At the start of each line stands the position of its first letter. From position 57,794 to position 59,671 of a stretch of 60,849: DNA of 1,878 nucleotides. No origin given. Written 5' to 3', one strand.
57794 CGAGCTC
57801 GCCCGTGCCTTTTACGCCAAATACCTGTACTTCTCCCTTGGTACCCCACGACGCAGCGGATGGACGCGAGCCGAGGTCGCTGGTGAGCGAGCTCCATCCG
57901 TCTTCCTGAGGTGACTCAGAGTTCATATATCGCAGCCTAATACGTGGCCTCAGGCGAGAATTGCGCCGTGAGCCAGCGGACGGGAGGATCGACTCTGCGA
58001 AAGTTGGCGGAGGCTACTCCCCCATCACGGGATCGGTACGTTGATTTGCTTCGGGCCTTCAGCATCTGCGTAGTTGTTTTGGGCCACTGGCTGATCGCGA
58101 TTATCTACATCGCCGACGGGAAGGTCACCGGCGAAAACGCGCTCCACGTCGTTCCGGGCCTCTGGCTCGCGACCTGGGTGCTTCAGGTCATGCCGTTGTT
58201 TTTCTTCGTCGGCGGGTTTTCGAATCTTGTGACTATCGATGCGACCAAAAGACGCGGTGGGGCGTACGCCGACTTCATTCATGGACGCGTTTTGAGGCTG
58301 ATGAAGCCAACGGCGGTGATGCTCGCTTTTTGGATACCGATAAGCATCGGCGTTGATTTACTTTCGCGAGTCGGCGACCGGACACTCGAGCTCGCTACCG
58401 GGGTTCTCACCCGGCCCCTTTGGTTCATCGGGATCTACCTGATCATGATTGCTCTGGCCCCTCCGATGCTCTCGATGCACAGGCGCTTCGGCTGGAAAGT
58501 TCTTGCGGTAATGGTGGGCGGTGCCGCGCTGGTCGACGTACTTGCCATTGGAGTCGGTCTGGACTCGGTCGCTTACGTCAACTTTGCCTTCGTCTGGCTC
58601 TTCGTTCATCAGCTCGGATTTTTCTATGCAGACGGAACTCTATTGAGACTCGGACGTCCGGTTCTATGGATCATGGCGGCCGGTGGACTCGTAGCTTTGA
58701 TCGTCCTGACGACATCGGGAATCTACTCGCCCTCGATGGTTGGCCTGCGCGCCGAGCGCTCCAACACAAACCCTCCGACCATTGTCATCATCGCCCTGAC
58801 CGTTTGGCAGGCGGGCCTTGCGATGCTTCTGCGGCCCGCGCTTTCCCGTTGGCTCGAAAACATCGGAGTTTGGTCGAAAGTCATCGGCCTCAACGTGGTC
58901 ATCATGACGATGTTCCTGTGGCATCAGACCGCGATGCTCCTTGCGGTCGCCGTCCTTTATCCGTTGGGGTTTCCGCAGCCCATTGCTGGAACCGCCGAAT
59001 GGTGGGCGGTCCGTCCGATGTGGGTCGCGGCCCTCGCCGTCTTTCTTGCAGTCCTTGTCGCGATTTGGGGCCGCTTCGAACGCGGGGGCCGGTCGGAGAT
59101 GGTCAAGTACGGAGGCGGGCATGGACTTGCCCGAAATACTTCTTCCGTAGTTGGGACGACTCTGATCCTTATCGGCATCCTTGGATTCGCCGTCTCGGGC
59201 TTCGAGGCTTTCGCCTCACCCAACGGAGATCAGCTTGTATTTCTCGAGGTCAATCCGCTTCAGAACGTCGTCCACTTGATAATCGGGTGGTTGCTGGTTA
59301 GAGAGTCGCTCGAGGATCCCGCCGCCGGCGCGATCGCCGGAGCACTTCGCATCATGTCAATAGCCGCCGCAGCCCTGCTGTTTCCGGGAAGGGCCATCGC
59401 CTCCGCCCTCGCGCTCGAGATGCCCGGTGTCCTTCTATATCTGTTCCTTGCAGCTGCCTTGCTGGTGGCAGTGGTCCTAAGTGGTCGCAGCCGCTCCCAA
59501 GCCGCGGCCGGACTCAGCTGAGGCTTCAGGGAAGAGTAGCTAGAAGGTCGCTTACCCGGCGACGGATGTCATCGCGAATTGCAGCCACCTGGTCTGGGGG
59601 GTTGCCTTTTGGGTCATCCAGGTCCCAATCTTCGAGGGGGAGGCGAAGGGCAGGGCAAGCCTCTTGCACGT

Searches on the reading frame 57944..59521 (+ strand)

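Call 73: search_protein_families(library=pfam, proteins=[window:57944-59521:+], max_evalue=0.0001)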
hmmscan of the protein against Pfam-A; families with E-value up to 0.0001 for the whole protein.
window:57944-59521:+ (525 aa): 2 families
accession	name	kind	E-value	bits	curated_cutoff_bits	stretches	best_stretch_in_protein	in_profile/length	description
PF01757.29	Acyl_transf_3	-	1.9e-27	96.6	31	1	31-374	2-322/326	Acyltransferase domain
PF14325.12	DUF4383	-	4e-10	40.4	27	1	397-510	1-123/125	Domain of unknown function (DUF4383)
